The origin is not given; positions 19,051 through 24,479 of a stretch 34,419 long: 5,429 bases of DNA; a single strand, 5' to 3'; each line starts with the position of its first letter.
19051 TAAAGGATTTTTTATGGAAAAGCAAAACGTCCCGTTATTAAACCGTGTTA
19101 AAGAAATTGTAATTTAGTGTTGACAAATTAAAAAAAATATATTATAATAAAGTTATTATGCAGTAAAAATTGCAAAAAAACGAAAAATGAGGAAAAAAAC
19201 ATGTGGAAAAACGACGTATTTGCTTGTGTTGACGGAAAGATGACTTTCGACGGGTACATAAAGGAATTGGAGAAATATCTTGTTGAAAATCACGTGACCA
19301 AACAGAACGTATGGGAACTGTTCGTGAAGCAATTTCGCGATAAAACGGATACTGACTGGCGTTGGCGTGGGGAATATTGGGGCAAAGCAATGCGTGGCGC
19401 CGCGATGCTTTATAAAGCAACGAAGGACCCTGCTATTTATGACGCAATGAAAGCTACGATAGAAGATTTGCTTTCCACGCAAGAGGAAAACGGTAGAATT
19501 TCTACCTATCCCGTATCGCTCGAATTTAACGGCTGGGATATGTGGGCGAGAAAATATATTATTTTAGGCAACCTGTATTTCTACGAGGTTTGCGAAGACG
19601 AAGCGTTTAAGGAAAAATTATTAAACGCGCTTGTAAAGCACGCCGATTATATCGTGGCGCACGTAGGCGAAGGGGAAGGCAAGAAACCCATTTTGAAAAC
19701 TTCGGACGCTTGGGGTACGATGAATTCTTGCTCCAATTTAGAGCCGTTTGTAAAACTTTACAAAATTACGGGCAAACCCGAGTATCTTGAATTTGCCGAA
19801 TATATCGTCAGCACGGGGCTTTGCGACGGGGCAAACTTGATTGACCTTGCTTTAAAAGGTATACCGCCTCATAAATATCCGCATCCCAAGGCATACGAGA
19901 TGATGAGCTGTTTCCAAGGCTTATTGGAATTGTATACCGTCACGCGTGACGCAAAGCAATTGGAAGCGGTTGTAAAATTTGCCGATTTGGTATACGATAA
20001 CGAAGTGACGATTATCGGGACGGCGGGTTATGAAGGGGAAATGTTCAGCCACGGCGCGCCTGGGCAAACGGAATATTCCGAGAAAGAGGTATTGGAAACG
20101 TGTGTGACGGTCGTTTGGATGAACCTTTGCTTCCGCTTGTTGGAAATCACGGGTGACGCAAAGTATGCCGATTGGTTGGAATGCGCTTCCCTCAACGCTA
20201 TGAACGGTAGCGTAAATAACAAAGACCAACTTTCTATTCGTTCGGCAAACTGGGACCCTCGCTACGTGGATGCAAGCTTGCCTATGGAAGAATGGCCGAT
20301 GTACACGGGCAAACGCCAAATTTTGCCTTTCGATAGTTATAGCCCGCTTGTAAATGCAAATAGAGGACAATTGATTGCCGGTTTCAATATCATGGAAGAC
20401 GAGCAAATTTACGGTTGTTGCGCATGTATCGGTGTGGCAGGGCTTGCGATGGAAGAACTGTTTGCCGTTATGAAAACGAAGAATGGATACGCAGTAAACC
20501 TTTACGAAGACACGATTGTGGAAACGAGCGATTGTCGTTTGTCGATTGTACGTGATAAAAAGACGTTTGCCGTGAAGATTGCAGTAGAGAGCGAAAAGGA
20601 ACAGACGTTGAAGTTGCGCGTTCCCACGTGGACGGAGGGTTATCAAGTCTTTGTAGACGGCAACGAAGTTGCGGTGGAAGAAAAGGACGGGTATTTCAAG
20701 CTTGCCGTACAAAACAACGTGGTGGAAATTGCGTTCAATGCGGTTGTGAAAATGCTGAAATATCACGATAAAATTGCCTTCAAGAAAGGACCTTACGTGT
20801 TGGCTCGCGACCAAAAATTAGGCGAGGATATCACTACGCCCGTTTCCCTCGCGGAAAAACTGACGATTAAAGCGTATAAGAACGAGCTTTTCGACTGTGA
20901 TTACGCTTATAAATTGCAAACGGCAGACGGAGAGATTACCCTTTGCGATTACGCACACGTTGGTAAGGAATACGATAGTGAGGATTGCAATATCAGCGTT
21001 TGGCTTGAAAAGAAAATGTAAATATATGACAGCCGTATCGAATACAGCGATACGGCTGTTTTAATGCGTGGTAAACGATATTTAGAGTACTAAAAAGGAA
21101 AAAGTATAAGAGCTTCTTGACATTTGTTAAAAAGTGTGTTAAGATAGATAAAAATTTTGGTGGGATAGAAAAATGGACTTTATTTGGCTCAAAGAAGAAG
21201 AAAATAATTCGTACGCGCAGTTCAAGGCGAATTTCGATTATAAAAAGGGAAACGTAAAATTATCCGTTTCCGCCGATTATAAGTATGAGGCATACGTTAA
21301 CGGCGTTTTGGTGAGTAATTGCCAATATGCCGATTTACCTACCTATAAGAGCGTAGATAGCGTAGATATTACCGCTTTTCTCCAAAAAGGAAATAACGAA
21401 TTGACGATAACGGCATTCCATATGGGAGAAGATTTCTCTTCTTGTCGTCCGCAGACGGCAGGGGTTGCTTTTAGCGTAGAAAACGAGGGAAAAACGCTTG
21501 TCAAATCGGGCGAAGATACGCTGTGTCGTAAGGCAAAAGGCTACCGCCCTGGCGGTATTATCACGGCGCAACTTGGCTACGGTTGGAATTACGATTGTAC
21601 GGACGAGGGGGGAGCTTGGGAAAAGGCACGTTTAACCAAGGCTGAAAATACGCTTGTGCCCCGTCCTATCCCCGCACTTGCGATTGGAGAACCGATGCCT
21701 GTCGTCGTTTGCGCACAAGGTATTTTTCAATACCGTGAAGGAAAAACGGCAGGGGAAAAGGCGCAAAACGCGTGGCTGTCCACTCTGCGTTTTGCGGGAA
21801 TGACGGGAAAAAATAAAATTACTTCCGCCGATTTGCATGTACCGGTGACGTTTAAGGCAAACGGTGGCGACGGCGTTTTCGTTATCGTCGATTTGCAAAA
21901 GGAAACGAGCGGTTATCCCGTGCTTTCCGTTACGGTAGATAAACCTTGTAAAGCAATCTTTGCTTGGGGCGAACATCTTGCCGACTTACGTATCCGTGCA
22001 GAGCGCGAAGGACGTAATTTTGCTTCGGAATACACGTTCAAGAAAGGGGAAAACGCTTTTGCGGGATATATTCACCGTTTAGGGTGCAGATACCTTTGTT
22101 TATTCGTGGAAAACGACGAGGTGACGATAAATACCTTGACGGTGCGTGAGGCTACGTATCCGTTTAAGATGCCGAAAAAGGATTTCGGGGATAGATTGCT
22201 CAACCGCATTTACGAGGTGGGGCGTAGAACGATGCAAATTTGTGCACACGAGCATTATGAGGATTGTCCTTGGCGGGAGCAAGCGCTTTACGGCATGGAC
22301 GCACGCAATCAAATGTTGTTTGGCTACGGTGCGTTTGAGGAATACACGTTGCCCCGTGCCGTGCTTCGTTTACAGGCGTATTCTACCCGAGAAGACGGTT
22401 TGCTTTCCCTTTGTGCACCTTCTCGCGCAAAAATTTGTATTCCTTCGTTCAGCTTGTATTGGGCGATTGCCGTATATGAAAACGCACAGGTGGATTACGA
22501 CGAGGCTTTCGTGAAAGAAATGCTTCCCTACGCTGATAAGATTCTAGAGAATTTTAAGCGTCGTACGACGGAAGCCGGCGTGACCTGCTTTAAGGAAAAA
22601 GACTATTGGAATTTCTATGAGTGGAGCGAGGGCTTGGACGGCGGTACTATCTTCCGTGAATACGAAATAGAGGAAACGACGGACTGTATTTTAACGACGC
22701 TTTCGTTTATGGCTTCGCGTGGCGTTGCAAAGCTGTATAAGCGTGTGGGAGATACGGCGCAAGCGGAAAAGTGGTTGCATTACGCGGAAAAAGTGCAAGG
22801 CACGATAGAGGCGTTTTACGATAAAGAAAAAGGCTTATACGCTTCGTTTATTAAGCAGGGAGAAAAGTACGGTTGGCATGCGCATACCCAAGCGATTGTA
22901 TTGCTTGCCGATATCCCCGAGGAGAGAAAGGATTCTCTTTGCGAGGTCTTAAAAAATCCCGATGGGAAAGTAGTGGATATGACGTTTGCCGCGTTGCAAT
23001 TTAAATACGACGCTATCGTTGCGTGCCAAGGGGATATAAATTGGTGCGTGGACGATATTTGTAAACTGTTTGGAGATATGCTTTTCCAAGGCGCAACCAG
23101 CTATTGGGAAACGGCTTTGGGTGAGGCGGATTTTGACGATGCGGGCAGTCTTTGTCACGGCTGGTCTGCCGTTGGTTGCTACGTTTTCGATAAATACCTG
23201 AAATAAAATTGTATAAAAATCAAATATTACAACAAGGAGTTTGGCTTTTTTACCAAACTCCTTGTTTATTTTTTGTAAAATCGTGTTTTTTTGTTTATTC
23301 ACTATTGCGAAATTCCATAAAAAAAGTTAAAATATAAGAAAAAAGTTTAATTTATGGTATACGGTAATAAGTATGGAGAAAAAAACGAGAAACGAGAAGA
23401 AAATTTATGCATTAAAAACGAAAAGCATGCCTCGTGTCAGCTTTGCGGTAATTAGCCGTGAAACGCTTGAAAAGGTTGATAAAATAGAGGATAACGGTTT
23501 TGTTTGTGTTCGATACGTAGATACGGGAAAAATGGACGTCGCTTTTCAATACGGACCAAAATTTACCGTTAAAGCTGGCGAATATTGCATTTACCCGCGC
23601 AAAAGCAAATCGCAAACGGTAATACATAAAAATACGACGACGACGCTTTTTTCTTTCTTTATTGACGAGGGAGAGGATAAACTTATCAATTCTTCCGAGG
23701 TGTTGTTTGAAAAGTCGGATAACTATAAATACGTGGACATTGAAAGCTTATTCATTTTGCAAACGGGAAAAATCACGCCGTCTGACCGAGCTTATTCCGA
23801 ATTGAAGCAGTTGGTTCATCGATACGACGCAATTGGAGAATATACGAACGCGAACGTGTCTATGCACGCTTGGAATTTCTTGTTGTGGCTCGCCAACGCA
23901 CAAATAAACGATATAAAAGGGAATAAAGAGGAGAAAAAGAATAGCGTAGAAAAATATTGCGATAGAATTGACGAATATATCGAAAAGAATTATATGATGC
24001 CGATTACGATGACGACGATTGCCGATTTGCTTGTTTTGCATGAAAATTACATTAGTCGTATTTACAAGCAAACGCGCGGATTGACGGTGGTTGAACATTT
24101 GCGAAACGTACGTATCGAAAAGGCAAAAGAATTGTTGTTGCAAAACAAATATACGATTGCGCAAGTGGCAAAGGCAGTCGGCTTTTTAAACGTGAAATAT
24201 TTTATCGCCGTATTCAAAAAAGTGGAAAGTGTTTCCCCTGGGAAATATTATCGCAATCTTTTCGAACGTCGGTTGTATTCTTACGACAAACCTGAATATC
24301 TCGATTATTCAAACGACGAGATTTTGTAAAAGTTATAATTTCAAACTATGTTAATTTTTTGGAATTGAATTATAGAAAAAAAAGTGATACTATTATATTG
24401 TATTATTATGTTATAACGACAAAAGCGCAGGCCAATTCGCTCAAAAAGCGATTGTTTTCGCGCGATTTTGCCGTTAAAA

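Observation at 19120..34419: Gram-positive PUL-like locus with unusual gene order and no ATPase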

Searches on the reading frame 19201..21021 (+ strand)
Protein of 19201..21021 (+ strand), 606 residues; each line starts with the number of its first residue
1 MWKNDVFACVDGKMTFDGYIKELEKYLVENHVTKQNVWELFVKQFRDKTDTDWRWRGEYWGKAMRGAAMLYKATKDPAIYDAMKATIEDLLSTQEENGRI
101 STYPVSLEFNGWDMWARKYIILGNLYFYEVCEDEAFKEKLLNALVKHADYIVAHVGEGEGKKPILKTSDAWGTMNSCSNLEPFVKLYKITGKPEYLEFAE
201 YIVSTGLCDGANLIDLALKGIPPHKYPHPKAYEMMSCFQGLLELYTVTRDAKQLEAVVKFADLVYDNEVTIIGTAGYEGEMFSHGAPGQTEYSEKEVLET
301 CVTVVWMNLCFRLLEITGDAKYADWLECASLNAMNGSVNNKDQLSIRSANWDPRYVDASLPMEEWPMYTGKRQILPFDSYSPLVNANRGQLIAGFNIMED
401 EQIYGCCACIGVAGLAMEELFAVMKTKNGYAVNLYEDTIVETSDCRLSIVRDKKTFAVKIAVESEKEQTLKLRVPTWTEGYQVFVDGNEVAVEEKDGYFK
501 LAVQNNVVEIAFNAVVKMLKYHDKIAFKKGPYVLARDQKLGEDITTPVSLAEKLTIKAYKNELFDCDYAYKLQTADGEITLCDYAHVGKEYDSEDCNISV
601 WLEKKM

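Call 7: search_protein_families(library=pfam, proteins=[window:19201-21021:+], max_evalue=0.01)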
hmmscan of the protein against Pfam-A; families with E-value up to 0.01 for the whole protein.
window:19201-21021:+ (606 aa): 4 families
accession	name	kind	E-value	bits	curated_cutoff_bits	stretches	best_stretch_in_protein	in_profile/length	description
PF07944.18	Beta-AFase-like_GH127_cat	-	9.9e-33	114.1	24.9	1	30-340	40-331/376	Beta-L-arabinofuranosidase, GH127 catalytic domain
PF20736.2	Glyco_hydro127M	-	1.6e-08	35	24.2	1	452-503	29-81/95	Beta-L-arabinofuranosidase, GH127 middle domain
PF07470.19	Glyco_hydro_88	-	2.8e-07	30.3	26.6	1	165-267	21-109/352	Glycosyl Hydrolase Family 88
PF03663.20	Glyco_hydro_76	-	1.7e-06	28.3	25.9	0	167-203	144-183/366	Glycosyl hydrolase family 76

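Call 8: search_protein_families(library=ncbifam, proteins=[window:19201-21021:+], max_evalue=0.01)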
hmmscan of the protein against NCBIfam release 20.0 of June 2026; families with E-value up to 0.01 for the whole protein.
window:19201-21021:+ (606 aa): 1 family
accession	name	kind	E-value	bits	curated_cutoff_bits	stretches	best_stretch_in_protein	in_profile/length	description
NF049879.1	AcerHdlse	equivalog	2.8e-11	42.6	950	1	405-533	417-564/657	aceric acid hydrolase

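Call 68: search_solved_structures(query=window:19201-21021:+, max_evalue=0.001, show_alignments=1)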
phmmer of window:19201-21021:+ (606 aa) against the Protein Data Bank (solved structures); distinct sequences matched with E-value up to 0.001: 5.
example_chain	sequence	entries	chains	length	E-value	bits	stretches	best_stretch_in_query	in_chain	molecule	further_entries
6ex6_B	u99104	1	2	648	1.2e-12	50.4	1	123-336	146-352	Six-hairpin glycosidase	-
4qjy_A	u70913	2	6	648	1.4e-12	50.2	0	62-204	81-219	GH127 beta-L-arabinofuranosidase | GH127 beta-L-arabinofuranoside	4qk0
8k7y_A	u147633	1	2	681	1.1e-07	34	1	404-535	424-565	beta1,3-L-arabinofuranoside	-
8k7x_A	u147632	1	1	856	2.1e-07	33.1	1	404-535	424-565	beta-L-arabinofuranosidase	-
5mqo_A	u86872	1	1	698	9.6e-06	27.7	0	184-339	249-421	Non-reducing end beta-L-arabinofuranosidase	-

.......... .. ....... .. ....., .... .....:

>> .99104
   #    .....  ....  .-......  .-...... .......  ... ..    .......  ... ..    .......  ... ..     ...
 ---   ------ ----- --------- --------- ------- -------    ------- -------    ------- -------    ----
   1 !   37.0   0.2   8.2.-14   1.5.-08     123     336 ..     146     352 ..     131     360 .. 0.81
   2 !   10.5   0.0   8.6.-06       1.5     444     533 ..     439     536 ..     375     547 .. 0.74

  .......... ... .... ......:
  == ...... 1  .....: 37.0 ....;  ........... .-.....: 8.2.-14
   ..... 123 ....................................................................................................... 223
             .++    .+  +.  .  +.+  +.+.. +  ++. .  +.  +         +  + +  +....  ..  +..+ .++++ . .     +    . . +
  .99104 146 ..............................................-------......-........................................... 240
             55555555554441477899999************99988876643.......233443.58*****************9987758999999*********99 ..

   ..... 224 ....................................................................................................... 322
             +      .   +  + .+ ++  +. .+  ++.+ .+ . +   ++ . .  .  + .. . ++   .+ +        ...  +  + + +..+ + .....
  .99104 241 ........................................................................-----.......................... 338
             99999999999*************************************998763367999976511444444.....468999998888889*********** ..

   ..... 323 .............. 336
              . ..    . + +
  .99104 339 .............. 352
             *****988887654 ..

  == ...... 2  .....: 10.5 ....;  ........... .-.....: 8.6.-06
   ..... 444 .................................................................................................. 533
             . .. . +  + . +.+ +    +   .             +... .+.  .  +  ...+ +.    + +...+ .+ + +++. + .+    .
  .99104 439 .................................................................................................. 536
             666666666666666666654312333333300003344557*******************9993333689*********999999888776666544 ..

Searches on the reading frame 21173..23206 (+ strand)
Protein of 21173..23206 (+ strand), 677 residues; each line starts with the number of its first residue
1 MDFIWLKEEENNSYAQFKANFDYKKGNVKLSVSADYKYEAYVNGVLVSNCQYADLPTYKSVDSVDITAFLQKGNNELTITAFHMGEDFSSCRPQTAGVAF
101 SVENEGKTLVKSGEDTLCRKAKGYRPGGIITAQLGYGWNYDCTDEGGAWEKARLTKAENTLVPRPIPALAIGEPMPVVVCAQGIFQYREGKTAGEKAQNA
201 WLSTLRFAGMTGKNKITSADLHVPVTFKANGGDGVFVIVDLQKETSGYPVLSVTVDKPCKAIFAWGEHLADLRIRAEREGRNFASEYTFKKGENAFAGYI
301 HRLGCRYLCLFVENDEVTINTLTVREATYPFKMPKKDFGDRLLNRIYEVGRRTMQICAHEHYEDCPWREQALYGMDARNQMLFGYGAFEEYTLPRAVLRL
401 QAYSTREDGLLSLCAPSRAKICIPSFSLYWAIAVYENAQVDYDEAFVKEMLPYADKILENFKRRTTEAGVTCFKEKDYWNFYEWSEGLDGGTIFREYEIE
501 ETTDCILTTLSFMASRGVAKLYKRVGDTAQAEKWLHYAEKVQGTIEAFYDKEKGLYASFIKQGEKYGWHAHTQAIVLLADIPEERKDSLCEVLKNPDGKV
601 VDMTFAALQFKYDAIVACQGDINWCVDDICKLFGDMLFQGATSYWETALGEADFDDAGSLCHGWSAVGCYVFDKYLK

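Call 7: search_protein_families(library=pfam, proteins=[window:21173-23206:+], max_evalue=0.01)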
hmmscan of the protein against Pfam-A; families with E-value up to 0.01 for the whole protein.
window:21173-23206:+ (677 aa): 2 families
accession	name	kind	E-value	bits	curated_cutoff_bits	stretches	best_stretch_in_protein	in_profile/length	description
PF17389.8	Bac_rhamnosid6H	-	9.3e-12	45.3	24.5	1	340-582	10-237/339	Bacterial alpha-L-rhamnosidase 6 hairpin glycosidase domain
PF22422.2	MGH1-like_GH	-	0.0041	17.2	27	0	426-598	66-269/356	Mannosylglycerate hydrolase MGH1-like glycoside hydrolase domain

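Call 8: search_protein_families(library=ncbifam, proteins=[window:21173-23206:+], max_evalue=0.01)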
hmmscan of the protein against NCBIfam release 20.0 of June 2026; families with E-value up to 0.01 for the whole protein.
window:21173-23206:+ (677 aa): 0 families

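Call 69: search_solved_structures(query=window:21173-23206:+, max_evalue=0.01)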
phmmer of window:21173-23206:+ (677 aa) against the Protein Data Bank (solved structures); distinct sequences matched with E-value up to 0.01: 3.
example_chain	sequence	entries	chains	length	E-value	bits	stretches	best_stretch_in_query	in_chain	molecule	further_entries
2okx_A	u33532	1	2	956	1.1e-36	129.5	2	232-671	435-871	Rhamnosidase B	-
4xhc_A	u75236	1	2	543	2.4e-17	65.5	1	334-672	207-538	Alpha-L-rhamnosidase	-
3cih_A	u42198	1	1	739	8.6e-10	40.6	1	314-675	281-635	Putative alpha-rhamnosidase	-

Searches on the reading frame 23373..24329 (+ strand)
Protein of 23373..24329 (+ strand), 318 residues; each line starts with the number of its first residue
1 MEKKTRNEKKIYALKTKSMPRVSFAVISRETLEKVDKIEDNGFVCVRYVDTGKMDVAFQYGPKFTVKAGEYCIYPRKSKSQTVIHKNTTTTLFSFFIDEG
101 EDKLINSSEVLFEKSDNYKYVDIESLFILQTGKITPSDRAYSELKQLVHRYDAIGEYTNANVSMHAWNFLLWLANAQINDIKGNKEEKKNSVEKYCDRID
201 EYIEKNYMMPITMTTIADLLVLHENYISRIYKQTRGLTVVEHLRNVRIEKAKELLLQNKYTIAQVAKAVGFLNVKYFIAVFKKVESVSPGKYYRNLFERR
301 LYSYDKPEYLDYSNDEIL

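Call 7: search_protein_families(library=pfam, proteins=[window:23373-24329:+], max_evalue=0.01)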
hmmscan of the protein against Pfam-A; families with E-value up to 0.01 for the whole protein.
window:23373-24329:+ (318 aa): 2 families
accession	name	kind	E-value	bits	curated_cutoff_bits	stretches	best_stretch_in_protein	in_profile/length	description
PF12833.13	HTH_18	-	2.4e-17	63.4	33.6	1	217-294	2-79/80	Helix-turn-helix domain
PF00165.29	HTH_AraC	-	1.6e-10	41.3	26.6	1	257-292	6-40/42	Bacterial regulatory helix-turn-helix proteins, AraC family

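Call 8: search_protein_families(library=ncbifam, proteins=[window:23373-24329:+], max_evalue=0.01)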
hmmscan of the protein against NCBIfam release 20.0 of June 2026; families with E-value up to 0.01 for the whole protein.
window:23373-24329:+ (318 aa): 30 families (the best 25 are shown)
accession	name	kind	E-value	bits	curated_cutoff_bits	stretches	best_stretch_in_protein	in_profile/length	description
NF047455.1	TF_Staph_AryK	equivalog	2e-18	66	850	1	183-296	146-259/759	transcriptional regulator AryK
NF007860.0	PRK10572.1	equivalog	6.9e-17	61.2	208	1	131-295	122-284/292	arabinose operon transcriptional regulator AraC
NF047788.1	TransRegPocR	equivalog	4.6e-16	59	500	1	182-295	177-290/296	transcriptional regulator PocR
NF007693.0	PRK10371.1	equivalog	1.7e-14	53.7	253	1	161-298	170-302/309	transcriptional regulator MelR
TIGR04094.1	adjacent_YSIRK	equivalog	1.5e-13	50.5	200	1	188-292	279-382/383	YSIRK-targeted surface antigen transcriptional regulator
NF049932.1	TranspRegBtr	equivalog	1.4e-12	46.9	900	1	177-302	147-271/531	bacillibactin transport transcriptional regulator Btr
NF010028.0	PRK13503.1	equivalog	2e-11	43.8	288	1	108-291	82-268/278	HTH-type transcriptional activator RhaS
NF006902.0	PRK09393.1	equivalog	5.2e-11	42.3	425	1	198-296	224-322/327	transcriptional regulator FtrA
NF010026.0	PRK13501.1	equivalog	7.6e-10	38.4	363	1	210-300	192-281/290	HTH-type transcriptional activator RhaR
NF041686.2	ant_diox_reg_AndR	equivalog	1.7e-09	37.8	350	1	159-289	180-314/321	anthranilate 1,2-dioxygenase regulatory protein AndR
NF007633.0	PRK10296.1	equivalog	4.8e-08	32.8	264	1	178-298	155-277/280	transcriptional regulator ChbR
NF010025.2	PRK13500.1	equivalog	7.8e-08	32.2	525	1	206-293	188-275/282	HTH-type transcriptional activator RhaR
NF007243.0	PRK09685.1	equivalog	3.2e-07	30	199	1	159-295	167-301/303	transcriptional regulator FeaR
NF033869.1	viru_reg_Rsp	equivalog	3.7e-07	29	400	1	201-297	154-249/701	AraC family transcriptional regulator Rsp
NF012144.2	ramA_TF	equivalog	4.8e-07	30.2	180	1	195-294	6-105/108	RamA family antibiotic efflux transcriptional regulator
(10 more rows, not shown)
